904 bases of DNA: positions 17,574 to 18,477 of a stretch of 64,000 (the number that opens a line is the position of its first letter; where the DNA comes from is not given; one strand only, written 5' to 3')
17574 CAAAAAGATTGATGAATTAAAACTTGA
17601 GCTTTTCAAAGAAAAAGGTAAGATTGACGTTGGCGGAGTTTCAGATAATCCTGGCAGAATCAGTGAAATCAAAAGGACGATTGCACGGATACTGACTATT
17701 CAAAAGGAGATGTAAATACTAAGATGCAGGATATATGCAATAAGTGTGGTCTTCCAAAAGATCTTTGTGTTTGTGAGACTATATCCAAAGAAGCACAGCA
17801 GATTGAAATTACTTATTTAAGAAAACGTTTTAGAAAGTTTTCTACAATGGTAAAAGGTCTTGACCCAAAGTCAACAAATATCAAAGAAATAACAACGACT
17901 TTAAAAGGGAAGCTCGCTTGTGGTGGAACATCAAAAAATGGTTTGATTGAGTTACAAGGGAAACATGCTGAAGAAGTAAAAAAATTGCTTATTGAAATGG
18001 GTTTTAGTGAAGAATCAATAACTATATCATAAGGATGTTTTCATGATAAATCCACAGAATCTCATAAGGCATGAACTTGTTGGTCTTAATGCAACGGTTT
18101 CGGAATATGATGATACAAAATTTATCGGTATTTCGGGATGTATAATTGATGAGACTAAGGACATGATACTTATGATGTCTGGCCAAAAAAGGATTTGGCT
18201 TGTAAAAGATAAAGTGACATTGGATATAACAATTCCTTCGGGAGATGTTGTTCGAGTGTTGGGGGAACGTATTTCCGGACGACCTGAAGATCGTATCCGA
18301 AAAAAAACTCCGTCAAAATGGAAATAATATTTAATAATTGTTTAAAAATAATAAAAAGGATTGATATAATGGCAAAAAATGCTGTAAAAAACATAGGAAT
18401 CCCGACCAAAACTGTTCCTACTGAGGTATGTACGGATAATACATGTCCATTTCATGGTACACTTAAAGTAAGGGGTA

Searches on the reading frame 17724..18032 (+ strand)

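Call 6: search_protein_families(library=pfam, proteins=[window:17724-18032:+], max_evalue=0.01)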
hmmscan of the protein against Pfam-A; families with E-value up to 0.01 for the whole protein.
window:17724-18032:+ (102 aa): 2 families
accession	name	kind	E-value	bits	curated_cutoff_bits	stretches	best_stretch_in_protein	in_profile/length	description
PF01253.27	SUI1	-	6.7e-18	65.4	25.5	1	24-94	2-76/77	Translation initiation factor SUI1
PF03942.20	DTW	-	0.0034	17.6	33.7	1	3-31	2-31/195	DTW domain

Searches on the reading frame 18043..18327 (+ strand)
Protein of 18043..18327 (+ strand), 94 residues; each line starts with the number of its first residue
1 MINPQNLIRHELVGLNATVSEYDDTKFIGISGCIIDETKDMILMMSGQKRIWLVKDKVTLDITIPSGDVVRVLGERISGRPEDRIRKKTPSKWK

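Call 6: search_protein_families(library=pfam, proteins=[window:18043-18327:+], max_evalue=0.01)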
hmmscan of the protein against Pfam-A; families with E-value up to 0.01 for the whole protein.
window:18043-18327:+ (94 aa): 1 family
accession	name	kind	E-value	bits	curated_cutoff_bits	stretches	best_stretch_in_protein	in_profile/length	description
PF01868.21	RNase_P-MRP_p29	-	4.9e-18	65.3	27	1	5-87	1-84/84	Ribonuclease P/MRP, subunit p29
